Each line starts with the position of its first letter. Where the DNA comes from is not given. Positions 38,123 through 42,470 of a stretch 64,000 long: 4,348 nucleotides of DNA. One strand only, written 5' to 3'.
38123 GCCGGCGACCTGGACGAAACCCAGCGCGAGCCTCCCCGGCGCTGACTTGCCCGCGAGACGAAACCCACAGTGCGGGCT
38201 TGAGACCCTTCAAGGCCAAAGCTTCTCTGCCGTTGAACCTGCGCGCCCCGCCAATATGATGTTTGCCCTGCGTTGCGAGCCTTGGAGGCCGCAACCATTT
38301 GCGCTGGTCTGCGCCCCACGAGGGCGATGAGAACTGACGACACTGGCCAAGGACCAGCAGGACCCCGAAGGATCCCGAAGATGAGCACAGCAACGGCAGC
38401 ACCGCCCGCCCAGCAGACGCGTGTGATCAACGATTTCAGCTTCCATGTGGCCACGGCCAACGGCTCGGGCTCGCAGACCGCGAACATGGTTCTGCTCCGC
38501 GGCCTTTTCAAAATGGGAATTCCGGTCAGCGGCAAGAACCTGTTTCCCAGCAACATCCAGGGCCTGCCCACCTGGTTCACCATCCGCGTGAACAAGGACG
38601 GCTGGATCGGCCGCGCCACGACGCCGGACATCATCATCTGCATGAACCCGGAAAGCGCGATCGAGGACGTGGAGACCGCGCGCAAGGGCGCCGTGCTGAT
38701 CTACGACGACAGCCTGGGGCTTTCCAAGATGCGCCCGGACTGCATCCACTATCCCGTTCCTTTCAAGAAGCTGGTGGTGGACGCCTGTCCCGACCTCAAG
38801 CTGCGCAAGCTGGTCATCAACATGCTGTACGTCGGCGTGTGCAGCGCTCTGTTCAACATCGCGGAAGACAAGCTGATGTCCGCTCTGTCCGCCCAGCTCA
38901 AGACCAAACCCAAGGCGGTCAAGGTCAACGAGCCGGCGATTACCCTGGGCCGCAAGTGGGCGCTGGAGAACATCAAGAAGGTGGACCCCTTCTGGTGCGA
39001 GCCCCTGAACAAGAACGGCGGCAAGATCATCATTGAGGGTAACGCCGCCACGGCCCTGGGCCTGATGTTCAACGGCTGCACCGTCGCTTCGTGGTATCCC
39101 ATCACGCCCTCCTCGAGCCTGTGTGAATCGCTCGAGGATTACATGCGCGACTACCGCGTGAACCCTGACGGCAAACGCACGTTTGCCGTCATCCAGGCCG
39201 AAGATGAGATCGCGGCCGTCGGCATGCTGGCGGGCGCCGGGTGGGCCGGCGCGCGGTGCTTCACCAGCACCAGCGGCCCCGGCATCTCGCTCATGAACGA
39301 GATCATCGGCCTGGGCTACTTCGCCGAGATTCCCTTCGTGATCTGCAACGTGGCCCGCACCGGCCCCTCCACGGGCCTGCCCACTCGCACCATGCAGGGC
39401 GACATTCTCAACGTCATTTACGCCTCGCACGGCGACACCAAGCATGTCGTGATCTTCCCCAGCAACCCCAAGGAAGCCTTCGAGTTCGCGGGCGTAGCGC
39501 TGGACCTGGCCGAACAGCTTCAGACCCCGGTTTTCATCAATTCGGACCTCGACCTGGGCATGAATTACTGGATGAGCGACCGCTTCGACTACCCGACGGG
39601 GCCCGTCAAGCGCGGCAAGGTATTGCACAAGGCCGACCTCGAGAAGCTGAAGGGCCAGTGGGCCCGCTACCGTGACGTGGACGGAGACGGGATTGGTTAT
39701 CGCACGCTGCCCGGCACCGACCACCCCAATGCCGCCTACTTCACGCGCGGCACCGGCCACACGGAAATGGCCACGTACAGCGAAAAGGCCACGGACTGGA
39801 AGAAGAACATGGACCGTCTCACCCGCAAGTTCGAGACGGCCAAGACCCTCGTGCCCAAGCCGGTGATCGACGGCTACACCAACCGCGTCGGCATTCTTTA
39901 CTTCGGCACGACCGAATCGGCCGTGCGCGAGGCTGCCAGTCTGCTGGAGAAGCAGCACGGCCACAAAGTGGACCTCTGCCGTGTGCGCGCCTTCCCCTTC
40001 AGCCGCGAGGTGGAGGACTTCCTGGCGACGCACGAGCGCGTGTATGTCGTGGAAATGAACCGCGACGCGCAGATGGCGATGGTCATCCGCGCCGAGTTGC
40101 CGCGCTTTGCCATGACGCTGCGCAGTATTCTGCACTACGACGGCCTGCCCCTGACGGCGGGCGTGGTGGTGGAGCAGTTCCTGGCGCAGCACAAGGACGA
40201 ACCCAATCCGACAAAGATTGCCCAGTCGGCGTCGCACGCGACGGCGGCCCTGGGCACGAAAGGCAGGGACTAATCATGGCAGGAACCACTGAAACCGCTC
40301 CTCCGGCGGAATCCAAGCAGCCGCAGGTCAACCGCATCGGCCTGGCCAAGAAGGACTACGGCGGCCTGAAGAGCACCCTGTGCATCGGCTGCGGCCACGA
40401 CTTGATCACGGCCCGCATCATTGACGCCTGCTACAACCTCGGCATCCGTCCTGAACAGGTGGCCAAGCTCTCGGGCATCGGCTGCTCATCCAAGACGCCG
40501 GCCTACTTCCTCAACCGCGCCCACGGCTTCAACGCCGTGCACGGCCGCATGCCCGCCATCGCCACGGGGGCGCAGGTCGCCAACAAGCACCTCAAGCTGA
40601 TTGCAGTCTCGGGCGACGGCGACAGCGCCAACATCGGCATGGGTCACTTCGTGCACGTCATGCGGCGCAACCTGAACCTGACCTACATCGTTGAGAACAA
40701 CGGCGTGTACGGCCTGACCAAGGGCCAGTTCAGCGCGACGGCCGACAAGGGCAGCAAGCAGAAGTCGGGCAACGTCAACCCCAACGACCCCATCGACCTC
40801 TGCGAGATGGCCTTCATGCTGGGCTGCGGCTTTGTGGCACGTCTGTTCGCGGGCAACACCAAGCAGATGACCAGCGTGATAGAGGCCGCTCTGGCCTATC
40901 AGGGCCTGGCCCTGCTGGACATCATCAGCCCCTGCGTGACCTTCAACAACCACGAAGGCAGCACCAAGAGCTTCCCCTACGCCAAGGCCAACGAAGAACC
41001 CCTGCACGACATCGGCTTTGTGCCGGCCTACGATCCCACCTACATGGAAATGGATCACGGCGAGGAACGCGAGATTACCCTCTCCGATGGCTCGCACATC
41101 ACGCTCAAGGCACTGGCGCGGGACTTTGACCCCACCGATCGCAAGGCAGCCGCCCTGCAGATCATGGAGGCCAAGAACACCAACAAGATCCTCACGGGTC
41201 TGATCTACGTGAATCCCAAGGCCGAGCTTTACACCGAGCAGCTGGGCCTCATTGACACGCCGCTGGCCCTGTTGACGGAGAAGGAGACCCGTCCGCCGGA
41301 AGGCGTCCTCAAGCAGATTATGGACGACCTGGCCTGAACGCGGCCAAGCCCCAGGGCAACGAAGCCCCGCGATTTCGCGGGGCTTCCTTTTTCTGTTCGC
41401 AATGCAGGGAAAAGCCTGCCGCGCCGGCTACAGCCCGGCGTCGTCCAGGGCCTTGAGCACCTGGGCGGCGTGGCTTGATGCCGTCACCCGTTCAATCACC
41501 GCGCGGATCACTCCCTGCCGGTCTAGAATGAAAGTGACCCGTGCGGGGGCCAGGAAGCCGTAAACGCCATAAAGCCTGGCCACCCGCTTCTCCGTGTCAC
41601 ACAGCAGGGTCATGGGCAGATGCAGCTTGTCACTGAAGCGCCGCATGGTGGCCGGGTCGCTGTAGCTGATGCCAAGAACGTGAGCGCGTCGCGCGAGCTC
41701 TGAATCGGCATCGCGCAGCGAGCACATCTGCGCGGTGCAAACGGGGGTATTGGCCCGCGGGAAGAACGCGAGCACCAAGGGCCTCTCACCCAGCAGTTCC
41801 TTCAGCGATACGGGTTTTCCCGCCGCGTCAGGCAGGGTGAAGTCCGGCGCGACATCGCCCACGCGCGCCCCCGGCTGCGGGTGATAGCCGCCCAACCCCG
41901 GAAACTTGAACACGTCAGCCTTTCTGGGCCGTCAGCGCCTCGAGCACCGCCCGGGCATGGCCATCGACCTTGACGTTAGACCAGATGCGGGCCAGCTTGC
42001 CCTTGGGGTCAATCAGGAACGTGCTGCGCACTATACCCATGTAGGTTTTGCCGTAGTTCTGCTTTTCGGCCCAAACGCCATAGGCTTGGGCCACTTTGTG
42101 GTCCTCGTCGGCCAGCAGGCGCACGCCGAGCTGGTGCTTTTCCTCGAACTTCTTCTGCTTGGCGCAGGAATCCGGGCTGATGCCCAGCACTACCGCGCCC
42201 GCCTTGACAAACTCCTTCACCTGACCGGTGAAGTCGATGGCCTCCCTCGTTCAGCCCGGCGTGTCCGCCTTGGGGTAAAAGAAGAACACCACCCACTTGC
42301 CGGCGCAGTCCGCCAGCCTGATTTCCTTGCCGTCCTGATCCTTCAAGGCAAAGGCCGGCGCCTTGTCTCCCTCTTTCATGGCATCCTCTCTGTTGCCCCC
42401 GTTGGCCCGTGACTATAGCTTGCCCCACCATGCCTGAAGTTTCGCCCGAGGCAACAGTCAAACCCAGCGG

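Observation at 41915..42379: Probable selenocysteine peroxiredoxin: in-frame UGA at the Bcp peroxidatic Cys plus SECIS-like hairpin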

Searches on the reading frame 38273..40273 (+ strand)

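Call 25: search_protein_families(library=ncbifam, proteins=[window:38273-40273:+], max_evalue=0.00001)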
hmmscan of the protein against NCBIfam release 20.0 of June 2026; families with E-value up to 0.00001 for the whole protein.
window:38273-40273:+ (666 aa): 13 families
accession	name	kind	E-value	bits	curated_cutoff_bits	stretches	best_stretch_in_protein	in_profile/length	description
TIGR03710.1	OAFO_sf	subfamily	2e-157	525.1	482.75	1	54-635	1-560/561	2-oxoacid:acceptor oxidoreductase subunit alpha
NF041170.1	Oxoac_fdxalpha_Archa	equivalog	2.9e-89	300.1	800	2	160-634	143-617/636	2-oxoacid:ferredoxin oxidoreductase subunit alpha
NF006412.0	PRK08659.1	equivalog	9.3e-62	209.4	411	1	252-635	6-372/378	2-oxoacid:acceptor oxidoreductase subunit alpha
NF007206.0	PRK09627.1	equivalog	9.1e-52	176.2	579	1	252-607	4-346/375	2-oxoglutarate synthase subunit alpha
NF005507.0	PRK07119.1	subfamily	9.7e-39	133.2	399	1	251-429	4-174/352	3-methyl-2-oxobutanoate dehydrogenase subunit VorB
NF006232.0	PRK08366.1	equivalog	3.4e-15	55.6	646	1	251-424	7-169/394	2-ketoisovalerate ferredoxin oxidoreductase subunit alpha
NF045764.1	PhenlGlyoxDHPadG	equivalog_domain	4e-15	55.2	700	1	252-364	3-109/398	NADH-dependent phenylglyoxylate dehydrogenase subunit alpha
NF040682.1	PorA_Arch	equivalog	4.3e-15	55.5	550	1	252-415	4-155/387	pyruvate synthase subunit PorA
NF007201.0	PRK09622.1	equivalog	1.4e-13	50.6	590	1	254-425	13-174/405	2-oxoacid:ferredoxin oxidoreductase subunit alpha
TIGR03336.1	IOR_alpha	equivalog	1.7e-10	39.9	650.9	1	254-422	5-159/595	indolepyruvate ferredoxin oxidoreductase subunit alpha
NF006233.0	PRK08367.1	equivalog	2.2e-09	36.7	625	1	252-415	5-156/394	pyruvate ferredoxin oxidoreductase subunit alpha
TIGR02176.1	pyruv_ox_red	equivalog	5.5e-07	27.8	911.35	1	253-342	3-90/1167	pyruvate:ferredoxin (flavodoxin) oxidoreductase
NF045791.1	OxalOxredalpha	equivalog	1.1e-06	28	500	0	253-344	6-91/395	oxalate oxidoreductase subunit alpha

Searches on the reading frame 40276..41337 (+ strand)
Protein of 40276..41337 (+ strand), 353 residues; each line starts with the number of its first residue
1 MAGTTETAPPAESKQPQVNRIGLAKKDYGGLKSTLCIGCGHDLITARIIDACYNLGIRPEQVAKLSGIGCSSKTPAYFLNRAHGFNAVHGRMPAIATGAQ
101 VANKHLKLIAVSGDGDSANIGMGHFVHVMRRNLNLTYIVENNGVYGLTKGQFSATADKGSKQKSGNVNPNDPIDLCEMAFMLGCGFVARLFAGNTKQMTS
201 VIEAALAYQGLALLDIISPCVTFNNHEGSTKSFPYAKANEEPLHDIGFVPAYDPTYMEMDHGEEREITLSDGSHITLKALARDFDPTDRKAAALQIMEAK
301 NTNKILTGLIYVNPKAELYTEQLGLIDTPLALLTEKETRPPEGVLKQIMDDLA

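Call 25: search_protein_families(library=ncbifam, proteins=[window:40276-41337:+], max_evalue=0.00001)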
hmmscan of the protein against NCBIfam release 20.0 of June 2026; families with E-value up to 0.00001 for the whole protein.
window:40276-41337:+ (353 aa): 14 families
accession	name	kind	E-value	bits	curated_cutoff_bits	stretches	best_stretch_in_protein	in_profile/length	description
TIGR02177.1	PorB_KorB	subfamily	9.9e-64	215.6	261.9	1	35-227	3-194/286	2-oxoacid:acceptor oxidoreductase, beta subunit, pyruvate/2-ketoisovalerate family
NF008820.0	PRK11866.1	equivalog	9.5e-58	195.8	402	1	33-228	15-209/287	2-oxoacid ferredoxin oxidoreductase subunit beta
NF041171.1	Oxoac_fdxbeta_Archa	equivalog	3.7e-54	184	423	1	35-227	5-196/296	2-oxoacid:ferredoxin oxidoreductase subunit beta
NF008821.0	PRK11869.1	equivalog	9.6e-50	169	438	1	34-225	15-205/286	2-oxoacid ferredoxin oxidoreductase subunit beta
NF007207.0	PRK09628.1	equivalog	3.8e-38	131.7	364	1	33-221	16-203/277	2-oxoglutarate ferredoxin oxidoreductase subunit beta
NF008819.1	PRK11865.1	equivalog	2.6e-09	36.7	405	1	34-222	19-214/300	pyruvate synthase subunit PorB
TIGR02176.1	pyruv_ox_red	equivalog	9.5e-08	30.3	911.35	1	110-237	958-1087/1167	pyruvate:ferredoxin (flavodoxin) oxidoreductase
NF005485.1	PRK07092.1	equivalog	6.7e-07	28.5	493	1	92-216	402-516/523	benzoylformate decarboxylase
NF008818.0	PRK11864.1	subfamily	1.5e-06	27.6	405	1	93-222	75-210/300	3-methyl-2-oxobutanoate dehydrogenase subunit beta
NF004813.0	PRK06163.1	equivalog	1.7e-06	27.9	240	0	94-213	64-167/202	hypothetical protein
NF006591.0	PRK09124.1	equivalog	2.1e-06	26.3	792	1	89-217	407-528/574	ubiquinone-dependent pyruvate dehydrogenase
NF005114.0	PRK06546.1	equivalog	2.7e-06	26.2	893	1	89-218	407-529/578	pyruvate dehydrogenase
TIGR03336.1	IOR_alpha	equivalog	4e-06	25.4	650.9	1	61-232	378-542/595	indolepyruvate ferredoxin oxidoreductase subunit alpha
NF005470.0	PRK07064.1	equivalog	6.7e-06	25.4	495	1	94-216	414-527/552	thiamine pyrophosphate-binding protein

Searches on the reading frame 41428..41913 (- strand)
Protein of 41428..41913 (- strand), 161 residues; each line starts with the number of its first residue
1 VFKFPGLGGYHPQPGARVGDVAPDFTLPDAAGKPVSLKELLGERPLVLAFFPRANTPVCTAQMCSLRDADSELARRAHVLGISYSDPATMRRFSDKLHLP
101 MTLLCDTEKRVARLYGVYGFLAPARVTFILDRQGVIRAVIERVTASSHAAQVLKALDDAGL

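Call 6: search_protein_families(library=pfam, proteins=[window:41428-41913:-])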
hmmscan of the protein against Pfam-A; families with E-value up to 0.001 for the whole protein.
window:41428-41913:- (161 aa): 2 families
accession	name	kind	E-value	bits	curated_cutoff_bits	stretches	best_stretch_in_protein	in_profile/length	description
PF00578.27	AhpC-TSA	-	1.1e-33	116.3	26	1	18-138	1-123/124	AhpC/TSA family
PF08534.16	Redoxin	-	2.3e-22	79.8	26.6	1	18-144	2-136/148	Redoxin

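Call 25: search_protein_families(library=ncbifam, proteins=[window:41428-41913:-], max_evalue=0.00001)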
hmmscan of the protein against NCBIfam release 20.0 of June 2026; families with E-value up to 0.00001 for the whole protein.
window:41428-41913:- (161 aa): 9 families
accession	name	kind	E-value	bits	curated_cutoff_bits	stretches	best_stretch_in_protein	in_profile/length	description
NF006960.0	PRK09437.1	equivalog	3e-29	101.9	140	1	17-158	5-154/156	thioredoxin-dependent thiol peroxidase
NF053650.1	PerredPrxQDein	equivalog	4.9e-20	72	260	1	23-158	2-144/148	thioredoxin-dependent peroxiredoxin PrxQ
NF002854.0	PRK03147.1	subfamily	2.2e-08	34.2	170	1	16-153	36-169/176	thiol-disulfide oxidoreductase ResA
NF040769.1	SelL_rel_redox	subfamily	2.9e-08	33.5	120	1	21-117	2-100/173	SelL-related redox protein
NF040737.1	peroxi_PrxU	equivalog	8.5e-08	32.2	270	1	16-139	36-171/233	thioredoxin-dependent peroxiredoxin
NF009668.0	PRK13189.1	equivalog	8.8e-08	31.6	211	1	17-140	11-143/224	peroxiredoxin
NF038285.1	deiodinase_rel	hypoth_equivalog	2.1e-07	30.7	250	1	13-50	173-211/347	deiodinase family protein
NF001808.0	PRK00522.1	equivalog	2.5e-07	30.3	123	1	17-136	19-143/167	thiol peroxidase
TIGR02661.1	MauD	equivalog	4.4e-06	26.3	188.6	1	14-139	44-162/189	methylamine dehydrogenase accessory protein MauD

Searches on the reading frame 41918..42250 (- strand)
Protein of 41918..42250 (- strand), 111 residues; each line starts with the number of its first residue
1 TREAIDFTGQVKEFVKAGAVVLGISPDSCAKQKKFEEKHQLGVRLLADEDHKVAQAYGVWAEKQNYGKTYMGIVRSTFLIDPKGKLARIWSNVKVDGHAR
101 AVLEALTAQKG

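Call 26: find_homologous_proteins(query=window:41918-42250:-, max_evalue=1e-20)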
Query seq(111 aa) (111 aa): 6644 proteins with E <= 1e-20 among 8000 candidates; the best 120 are listed.
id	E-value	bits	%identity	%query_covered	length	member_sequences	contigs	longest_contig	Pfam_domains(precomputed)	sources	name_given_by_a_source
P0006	5.1e-59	215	98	91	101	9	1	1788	PF08534.17,PF00578.28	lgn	-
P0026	2.2e-53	197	89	91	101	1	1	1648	PF08534.17,PF00578.28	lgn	-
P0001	1.7e-46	175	76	97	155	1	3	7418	PF08534.17,PF00578.28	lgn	-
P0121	4.0e-42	161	68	97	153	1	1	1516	PF08534.17,PF00578.28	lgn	-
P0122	6.1e-42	160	72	88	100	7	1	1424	PF08534.17,PF00578.28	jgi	-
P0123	2.9e-40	155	70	95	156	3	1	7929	PF08534.17,PF00578.28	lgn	-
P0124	6.7e-39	150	66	95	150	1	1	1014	PF08534.17,PF00578.28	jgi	-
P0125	4.3e-38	148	67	97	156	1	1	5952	PF08534.17,PF00578.28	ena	-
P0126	7.0e-38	147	68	95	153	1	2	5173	PF08534.17,PF00578.28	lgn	-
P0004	7.6e-38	147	66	95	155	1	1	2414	PF08534.17,PF00578.28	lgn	-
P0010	8.0e-38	147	67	97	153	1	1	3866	PF08534.17,PF00578.28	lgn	-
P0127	1.1e-37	146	67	95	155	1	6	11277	PF08534.17,PF00578.28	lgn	-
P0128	2.4e-37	145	65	97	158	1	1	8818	PF08534.17,PF00578.28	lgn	-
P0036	2.7e-37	145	66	97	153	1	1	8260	PF08534.17,PF00578.28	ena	-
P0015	2.9e-37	145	63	97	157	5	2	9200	PF08534.17,PF00578.28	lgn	-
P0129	6.0e-37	144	70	86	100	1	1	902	PF08534.17,PF00578.28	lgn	-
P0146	9.3e-36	140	69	89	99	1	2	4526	PF08534.17,PF00578.28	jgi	jgi:thioredoxin-dependent peroxiredoxin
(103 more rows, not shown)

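Call 28: find_encoding_contigs(protein=P0122, flank=3000, max_places=3)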
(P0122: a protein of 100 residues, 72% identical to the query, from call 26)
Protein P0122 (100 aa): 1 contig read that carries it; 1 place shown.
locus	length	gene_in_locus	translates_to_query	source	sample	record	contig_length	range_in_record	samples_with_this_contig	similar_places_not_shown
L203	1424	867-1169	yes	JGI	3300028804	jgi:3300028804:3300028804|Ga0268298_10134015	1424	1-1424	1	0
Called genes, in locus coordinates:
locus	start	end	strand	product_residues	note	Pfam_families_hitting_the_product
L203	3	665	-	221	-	?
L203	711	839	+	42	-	PF08534:Redoxin, PF00578:AhpC-TSA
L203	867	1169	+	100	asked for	PF00578:AhpC-TSA, PF08534:Redoxin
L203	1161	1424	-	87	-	?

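Call 29: find_encoding_contigs(protein=P0129, flank=3000, max_places=3)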
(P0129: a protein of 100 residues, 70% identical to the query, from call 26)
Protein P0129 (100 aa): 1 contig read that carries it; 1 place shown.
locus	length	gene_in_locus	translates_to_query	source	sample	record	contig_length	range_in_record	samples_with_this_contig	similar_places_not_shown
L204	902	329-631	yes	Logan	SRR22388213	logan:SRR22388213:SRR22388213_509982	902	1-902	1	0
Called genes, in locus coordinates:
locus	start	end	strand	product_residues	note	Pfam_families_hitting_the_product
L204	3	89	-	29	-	?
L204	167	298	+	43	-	PF08534:Redoxin (weak), PF00578:AhpC-TSA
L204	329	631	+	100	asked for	PF00578:AhpC-TSA, PF08534:Redoxin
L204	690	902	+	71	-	?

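Call 30: find_encoding_contigs(protein=P0146, flank=3000, max_places=3)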
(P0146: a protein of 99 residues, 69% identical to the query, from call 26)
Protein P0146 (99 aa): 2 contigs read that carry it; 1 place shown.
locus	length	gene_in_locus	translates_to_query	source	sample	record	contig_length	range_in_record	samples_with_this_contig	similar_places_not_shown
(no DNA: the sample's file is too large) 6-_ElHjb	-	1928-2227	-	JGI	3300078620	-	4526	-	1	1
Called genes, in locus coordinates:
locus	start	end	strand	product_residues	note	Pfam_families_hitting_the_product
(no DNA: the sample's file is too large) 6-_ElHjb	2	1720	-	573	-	?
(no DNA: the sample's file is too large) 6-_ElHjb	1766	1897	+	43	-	PF08534:Redoxin, PF00578:AhpC-TSA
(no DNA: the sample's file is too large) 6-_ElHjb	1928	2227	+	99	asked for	PF00578:AhpC-TSA, PF08534:Redoxin (weak)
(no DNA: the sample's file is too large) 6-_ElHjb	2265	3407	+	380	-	-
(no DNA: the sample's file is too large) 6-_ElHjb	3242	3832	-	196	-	-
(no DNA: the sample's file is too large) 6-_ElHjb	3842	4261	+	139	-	PF13828:DUF4190 (weak)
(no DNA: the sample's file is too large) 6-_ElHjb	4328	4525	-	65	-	?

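Call 57: list_cluster_members(proteins=[window:41918-42220:-, window:41431-41913:-, window:40276-41334:+])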
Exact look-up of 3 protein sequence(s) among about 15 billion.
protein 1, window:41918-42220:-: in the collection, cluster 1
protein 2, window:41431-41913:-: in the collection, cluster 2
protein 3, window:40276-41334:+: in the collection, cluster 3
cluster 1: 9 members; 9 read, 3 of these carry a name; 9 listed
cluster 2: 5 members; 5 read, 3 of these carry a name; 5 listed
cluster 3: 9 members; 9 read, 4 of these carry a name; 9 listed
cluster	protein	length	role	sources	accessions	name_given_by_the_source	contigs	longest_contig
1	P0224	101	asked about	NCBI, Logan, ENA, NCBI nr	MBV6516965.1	MAG: putative peroxiredoxin bcp [Planctomycetes bacterium] | putative peroxiredoxin bcp [Planctomycetota bacterium]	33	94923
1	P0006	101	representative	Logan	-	-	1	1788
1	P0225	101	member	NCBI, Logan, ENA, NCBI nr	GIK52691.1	MAG: hypothetical protein BroJett014_16640 [Planctomycetota bacterium]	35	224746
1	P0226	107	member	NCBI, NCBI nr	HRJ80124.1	MAG TPA: peroxiredoxin [Planctomycetota bacterium] | peroxiredoxin [Planctomycetota bacterium]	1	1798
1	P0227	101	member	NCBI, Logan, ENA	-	-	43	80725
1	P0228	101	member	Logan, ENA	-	-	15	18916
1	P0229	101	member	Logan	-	-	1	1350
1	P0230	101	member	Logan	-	-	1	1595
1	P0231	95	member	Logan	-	-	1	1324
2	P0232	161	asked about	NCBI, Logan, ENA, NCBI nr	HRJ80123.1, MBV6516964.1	MAG: Peroxiredoxin Bcp [Planctomycetes bacterium] | Peroxiredoxin Bcp [Planctomycetota bacterium]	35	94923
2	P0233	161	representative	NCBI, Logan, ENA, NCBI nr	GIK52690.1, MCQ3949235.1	MAG: peroxiredoxin [Planctomycetota bacterium] | peroxiredoxin [Planctomycetota bacterium]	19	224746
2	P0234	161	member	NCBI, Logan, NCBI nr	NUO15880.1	MAG: peroxiredoxin [Planctomycetaceae bacterium] | peroxiredoxin [Planctomycetaceae bacterium]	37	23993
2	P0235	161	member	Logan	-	-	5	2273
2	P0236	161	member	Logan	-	-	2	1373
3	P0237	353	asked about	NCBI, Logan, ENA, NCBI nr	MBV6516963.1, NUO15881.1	MAG: 2-oxoacid:ferredoxin oxidoreductase subunit beta [Planctomycetaceae bacterium] | hypothetical protein [Planctomycetota bacterium]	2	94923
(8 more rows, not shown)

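Call 65: find_encoding_contigs(protein=window:41918-42220:-, flank=600, max_places=10)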
Protein window:41918-42220:- (101 aa): 23 contigs read that carry it; 10 places shown.
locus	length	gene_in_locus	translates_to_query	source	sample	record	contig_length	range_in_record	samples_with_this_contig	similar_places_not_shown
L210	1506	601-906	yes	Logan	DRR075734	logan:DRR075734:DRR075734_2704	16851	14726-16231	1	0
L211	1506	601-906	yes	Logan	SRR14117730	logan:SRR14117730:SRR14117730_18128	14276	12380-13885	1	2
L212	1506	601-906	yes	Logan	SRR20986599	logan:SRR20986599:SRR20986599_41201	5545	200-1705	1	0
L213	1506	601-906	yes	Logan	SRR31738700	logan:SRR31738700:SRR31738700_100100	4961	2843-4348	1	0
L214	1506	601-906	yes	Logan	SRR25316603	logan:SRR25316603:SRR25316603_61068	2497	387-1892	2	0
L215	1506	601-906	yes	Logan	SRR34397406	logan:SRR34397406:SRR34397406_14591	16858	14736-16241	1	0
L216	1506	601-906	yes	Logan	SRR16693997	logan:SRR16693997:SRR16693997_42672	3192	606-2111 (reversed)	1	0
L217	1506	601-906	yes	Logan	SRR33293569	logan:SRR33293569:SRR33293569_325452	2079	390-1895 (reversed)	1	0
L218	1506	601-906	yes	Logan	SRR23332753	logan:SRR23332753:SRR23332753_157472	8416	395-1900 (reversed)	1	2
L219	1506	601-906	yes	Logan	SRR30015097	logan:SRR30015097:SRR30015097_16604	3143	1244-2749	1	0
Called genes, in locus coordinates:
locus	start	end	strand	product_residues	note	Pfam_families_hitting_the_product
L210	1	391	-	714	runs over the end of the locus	PF10502:Peptidase_S26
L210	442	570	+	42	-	PF08534:Redoxin, PF00578:AhpC-TSA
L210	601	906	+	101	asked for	PF00578:AhpC-TSA, PF08534:Redoxin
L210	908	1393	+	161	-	PF00578:AhpC-TSA, PF08534:Redoxin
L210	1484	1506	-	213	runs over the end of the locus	?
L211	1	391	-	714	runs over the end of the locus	PF10502:Peptidase_S26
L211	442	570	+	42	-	PF08534:Redoxin, PF00578:AhpC-TSA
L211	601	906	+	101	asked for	PF00578:AhpC-TSA, PF08534:Redoxin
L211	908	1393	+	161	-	PF00578:AhpC-TSA, PF08534:Redoxin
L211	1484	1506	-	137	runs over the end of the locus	?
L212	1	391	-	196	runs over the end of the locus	?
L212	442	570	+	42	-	PF08534:Redoxin, PF00578:AhpC-TSA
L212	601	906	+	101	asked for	PF00578:AhpC-TSA, PF08534:Redoxin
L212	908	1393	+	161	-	PF00578:AhpC-TSA, PF08534:Redoxin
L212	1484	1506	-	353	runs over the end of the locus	PF02775:TPP_enzyme_C, PF12367:PFO_beta_C (weak)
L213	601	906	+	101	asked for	PF00578:AhpC-TSA, PF08534:Redoxin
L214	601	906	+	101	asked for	PF00578:AhpC-TSA, PF08534:Redoxin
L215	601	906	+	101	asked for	PF00578:AhpC-TSA, PF08534:Redoxin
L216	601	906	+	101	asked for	PF00578:AhpC-TSA, PF08534:Redoxin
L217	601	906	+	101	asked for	PF00578:AhpC-TSA, PF08534:Redoxin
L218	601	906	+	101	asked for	PF00578:AhpC-TSA, PF08534:Redoxin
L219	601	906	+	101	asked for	PF00578:AhpC-TSA, PF08534:Redoxin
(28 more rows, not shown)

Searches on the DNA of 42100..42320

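Call 7: search_rna_families(source=window, start=42100, end=42320, threshold=evalue, max_evalue=10, show_alignments=3)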
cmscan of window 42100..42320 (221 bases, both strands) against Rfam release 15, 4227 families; matches with E-value up to 10: 1.
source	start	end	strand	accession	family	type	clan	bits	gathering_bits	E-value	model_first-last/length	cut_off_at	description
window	42100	42149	+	RF00226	IRES_n-myc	Cis-reg; IRES;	-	5.7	40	5.8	265-322/322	5'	n-myc internal ribosome entry site (IRES)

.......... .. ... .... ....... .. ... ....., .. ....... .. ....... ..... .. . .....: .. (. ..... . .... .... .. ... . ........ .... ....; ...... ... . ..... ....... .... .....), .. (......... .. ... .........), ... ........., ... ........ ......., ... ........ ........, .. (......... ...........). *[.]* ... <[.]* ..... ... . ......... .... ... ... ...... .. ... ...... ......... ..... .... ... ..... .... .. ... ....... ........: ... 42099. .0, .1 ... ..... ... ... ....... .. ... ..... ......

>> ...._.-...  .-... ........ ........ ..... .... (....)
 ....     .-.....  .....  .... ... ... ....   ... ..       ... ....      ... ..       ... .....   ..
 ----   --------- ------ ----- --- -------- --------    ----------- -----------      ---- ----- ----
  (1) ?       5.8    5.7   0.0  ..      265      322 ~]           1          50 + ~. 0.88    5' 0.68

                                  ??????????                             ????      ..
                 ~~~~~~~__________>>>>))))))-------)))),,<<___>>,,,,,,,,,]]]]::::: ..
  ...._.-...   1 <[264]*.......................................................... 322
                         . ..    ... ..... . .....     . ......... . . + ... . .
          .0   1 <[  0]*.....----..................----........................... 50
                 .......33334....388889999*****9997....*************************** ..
